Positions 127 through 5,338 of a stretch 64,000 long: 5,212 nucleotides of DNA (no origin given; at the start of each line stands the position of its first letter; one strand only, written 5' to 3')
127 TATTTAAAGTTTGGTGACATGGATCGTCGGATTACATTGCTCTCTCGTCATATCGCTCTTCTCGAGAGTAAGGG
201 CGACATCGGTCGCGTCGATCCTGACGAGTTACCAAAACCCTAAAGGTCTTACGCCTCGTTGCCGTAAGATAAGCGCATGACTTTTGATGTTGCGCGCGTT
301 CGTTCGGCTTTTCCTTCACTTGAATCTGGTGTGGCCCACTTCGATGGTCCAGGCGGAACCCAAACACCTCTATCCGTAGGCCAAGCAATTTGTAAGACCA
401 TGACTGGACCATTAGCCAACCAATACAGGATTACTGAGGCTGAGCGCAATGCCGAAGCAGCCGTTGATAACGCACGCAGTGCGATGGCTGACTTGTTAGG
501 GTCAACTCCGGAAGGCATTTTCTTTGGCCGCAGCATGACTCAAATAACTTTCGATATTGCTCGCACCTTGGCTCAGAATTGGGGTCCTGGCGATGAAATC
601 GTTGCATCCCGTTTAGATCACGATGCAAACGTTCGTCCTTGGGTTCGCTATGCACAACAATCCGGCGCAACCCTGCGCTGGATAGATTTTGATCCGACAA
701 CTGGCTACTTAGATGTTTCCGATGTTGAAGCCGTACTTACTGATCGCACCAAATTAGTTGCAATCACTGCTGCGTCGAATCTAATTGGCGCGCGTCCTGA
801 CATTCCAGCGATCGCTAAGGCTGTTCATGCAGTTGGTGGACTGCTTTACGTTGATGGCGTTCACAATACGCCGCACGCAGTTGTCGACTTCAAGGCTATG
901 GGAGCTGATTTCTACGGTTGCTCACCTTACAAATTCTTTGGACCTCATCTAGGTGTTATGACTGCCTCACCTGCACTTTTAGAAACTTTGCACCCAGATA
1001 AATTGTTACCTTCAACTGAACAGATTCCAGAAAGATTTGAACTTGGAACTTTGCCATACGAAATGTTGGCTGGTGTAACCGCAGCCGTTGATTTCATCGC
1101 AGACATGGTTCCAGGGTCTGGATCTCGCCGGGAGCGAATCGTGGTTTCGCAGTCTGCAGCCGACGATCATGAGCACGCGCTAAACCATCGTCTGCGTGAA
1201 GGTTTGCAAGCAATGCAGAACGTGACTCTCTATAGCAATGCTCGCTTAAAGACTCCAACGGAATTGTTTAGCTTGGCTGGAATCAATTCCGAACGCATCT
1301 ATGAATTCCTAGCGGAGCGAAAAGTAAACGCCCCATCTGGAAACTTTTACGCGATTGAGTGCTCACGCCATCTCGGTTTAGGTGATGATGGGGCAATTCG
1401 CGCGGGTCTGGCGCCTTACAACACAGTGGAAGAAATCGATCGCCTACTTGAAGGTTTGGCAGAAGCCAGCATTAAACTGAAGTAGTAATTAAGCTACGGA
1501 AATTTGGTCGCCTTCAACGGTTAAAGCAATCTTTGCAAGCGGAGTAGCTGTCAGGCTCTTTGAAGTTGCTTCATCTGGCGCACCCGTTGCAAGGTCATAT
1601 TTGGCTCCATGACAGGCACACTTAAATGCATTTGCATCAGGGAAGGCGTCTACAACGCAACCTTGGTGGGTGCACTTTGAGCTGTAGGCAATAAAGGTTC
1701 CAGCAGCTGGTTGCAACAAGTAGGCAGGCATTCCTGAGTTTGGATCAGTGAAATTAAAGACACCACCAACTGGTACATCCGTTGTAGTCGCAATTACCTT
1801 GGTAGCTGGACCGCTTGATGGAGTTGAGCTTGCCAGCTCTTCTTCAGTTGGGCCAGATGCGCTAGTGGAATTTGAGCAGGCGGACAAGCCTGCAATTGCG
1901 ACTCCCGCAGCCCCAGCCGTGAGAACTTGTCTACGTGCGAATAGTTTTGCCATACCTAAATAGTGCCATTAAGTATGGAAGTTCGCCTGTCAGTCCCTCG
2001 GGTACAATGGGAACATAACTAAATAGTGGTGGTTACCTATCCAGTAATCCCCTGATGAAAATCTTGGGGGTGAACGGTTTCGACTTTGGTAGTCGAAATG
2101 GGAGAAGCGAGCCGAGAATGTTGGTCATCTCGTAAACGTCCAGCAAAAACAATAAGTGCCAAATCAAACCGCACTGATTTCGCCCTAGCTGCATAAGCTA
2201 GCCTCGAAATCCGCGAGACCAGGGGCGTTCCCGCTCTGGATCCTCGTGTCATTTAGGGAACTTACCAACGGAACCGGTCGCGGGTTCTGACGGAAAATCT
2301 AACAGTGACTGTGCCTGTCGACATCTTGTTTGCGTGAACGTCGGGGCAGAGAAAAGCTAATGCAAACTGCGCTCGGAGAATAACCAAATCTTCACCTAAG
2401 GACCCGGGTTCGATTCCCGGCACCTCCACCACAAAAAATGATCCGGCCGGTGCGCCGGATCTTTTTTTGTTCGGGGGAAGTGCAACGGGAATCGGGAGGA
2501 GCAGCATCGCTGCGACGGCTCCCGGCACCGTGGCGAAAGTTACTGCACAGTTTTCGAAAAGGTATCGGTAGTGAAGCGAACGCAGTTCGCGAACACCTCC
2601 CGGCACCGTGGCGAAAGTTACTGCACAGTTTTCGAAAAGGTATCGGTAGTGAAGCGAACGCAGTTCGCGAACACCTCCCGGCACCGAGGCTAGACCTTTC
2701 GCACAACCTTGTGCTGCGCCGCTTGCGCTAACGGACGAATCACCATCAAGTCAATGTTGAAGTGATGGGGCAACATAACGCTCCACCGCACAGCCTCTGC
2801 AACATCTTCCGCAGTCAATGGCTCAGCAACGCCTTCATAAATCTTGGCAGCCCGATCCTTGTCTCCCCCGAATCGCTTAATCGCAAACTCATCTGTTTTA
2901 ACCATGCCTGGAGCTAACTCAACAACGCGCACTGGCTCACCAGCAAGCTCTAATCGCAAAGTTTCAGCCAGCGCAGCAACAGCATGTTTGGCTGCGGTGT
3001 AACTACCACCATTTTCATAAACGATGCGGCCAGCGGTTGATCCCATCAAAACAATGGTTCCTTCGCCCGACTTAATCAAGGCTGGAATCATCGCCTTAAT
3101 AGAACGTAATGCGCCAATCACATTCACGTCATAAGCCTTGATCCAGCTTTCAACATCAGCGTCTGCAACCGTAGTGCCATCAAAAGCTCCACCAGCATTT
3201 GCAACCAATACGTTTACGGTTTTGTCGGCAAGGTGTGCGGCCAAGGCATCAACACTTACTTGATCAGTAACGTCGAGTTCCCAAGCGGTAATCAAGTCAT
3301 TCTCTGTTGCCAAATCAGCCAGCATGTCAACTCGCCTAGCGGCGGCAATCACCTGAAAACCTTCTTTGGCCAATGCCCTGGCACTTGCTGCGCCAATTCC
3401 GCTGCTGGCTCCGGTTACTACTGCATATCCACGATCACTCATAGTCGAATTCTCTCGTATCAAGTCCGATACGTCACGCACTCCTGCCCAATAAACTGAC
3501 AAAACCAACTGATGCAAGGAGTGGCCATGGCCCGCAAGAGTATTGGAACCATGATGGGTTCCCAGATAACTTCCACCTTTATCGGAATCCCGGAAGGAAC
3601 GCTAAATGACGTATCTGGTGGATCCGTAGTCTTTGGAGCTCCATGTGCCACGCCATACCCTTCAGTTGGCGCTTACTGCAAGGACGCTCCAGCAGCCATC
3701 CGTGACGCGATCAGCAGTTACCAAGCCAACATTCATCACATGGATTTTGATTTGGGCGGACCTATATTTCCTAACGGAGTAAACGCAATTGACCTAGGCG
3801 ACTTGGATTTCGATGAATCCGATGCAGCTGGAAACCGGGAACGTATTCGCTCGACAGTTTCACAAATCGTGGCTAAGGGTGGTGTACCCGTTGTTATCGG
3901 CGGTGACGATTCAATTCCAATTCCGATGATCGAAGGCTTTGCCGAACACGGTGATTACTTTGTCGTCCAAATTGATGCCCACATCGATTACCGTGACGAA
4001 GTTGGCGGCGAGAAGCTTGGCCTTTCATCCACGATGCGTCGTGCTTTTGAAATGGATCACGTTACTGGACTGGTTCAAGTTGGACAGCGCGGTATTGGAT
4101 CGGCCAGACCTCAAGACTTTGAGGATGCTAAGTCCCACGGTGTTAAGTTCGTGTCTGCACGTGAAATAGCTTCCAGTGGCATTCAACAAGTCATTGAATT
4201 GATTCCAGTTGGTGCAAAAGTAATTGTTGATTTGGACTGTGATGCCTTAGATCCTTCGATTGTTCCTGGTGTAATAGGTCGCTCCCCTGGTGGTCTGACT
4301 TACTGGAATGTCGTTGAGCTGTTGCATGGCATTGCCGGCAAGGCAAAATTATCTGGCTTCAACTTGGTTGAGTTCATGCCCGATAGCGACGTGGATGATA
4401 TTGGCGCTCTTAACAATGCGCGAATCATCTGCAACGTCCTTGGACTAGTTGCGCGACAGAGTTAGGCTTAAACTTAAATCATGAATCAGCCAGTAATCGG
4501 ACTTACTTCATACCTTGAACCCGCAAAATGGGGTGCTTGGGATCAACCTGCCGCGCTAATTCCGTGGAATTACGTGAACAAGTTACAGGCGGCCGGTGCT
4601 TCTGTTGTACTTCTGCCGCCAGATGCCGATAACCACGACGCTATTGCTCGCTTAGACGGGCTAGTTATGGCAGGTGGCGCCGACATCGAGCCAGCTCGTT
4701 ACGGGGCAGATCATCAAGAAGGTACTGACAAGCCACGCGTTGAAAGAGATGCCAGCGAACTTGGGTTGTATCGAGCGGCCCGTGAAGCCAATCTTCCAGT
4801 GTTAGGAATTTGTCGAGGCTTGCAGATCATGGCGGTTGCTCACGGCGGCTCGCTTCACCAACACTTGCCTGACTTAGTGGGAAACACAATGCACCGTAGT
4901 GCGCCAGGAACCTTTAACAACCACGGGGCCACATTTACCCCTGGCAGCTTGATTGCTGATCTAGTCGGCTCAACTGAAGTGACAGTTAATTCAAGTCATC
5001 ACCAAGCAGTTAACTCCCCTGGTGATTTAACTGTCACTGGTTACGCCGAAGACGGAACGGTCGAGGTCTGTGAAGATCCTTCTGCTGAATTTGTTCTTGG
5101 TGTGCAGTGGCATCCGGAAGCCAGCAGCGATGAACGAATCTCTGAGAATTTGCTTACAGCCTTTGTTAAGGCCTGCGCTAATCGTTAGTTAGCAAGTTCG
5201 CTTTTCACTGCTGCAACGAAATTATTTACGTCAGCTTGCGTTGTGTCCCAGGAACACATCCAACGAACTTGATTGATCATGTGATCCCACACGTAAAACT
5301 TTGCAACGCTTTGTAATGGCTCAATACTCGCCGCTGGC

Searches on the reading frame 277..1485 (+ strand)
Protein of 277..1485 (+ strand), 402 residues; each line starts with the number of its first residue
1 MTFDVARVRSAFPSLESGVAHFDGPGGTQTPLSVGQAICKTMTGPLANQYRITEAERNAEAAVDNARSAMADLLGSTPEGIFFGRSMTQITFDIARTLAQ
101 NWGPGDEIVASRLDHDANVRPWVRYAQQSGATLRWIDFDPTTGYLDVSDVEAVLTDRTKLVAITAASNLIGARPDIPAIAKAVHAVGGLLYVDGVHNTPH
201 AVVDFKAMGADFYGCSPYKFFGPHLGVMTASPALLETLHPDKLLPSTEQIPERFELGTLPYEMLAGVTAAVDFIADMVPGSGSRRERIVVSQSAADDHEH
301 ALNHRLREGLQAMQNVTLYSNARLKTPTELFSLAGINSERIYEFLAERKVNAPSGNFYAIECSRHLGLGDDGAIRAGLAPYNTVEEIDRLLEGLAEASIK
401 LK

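Call 53: search_protein_families(library=pfam, max_evalue=0.00001, proteins=[window:277-1485:+])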
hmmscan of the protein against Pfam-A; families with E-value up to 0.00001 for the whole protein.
window:277-1485:+ (402 aa): 2 families
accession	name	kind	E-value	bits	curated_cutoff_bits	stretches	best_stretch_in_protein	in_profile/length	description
PF00266.25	Aminotran_5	-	3.5e-57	194.5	21.5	1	22-390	3-371/371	Aminotransferase class-V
PF01053.26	Cys_Met_Meta_PP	-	2.1e-08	33.6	27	1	98-228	84-207/381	Cys/Met metabolism PLP-dependent enzyme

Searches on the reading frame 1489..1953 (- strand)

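Call 53: search_protein_families(library=pfam, max_evalue=0.00001, proteins=[window:1489-1953:-])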
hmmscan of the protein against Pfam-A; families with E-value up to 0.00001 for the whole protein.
window:1489-1953:- (154 aa): 1 family
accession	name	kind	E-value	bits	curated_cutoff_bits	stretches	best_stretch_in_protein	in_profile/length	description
PF00355.32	Rieske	-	8.1e-08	32.5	20.3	1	74-129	23-78/88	Rieske [2Fe-2S] domain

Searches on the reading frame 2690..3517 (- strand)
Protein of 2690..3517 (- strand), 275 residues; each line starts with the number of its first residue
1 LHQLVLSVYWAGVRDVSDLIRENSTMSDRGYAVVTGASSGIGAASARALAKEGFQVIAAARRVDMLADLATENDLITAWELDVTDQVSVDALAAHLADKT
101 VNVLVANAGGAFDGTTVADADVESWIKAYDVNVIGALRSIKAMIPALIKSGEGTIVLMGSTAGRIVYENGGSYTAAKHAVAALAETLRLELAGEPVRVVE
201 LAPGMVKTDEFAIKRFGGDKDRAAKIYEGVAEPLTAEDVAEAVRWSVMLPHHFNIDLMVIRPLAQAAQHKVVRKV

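Call 53: search_protein_families(library=pfam, max_evalue=0.00001, proteins=[window:2690-3517:-])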
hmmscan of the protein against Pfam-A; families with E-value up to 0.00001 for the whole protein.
window:2690-3517:- (275 aa): 3 families
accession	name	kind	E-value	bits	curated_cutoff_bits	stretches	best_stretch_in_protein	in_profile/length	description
PF00106.31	adh_short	-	6.7e-42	143.6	26.6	1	32-209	3-185/195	short chain dehydrogenase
PF13561.12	adh_short_C2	-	4e-31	108.9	27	1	36-243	1-213/236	Enoyl-(Acyl carrier protein) reductase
PF08659.16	KR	-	1e-08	35.8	22.6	1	31-189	2-165/180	KR domain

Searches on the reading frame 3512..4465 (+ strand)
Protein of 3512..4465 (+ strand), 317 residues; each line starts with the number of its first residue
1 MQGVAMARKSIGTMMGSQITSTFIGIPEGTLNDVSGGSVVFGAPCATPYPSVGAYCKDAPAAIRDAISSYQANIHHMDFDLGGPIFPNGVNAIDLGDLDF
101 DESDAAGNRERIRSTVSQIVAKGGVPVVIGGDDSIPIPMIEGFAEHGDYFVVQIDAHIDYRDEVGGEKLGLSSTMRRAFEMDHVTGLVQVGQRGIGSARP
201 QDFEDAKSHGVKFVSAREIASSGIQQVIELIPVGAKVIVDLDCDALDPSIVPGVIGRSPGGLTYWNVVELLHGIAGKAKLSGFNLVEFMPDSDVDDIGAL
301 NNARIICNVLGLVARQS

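Call 53: search_protein_families(library=pfam, max_evalue=0.00001, proteins=[window:3512-4465:+])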
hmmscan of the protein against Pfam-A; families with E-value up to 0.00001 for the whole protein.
window:3512-4465:+ (317 aa): 1 family
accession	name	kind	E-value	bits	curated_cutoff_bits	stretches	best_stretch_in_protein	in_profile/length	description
PF00491.26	Arginase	-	3.5e-50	171.5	22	1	39-309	4-277/280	Arginase family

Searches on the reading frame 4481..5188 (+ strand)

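Call 53: search_protein_families(library=pfam, max_evalue=0.00001, proteins=[window:4481-5188:+])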
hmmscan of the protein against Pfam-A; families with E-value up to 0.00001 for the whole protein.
window:4481-5188:+ (235 aa): 2 families
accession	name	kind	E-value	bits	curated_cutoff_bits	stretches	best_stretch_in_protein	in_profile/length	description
PF07722.19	Peptidase_C26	-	3.5e-58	197.4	20.5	1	4-213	1-219/219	Peptidase C26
PF00117.34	GATase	-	2.2e-18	67.1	22.8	1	29-228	11-187/190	Glutamine amidotransferase class-I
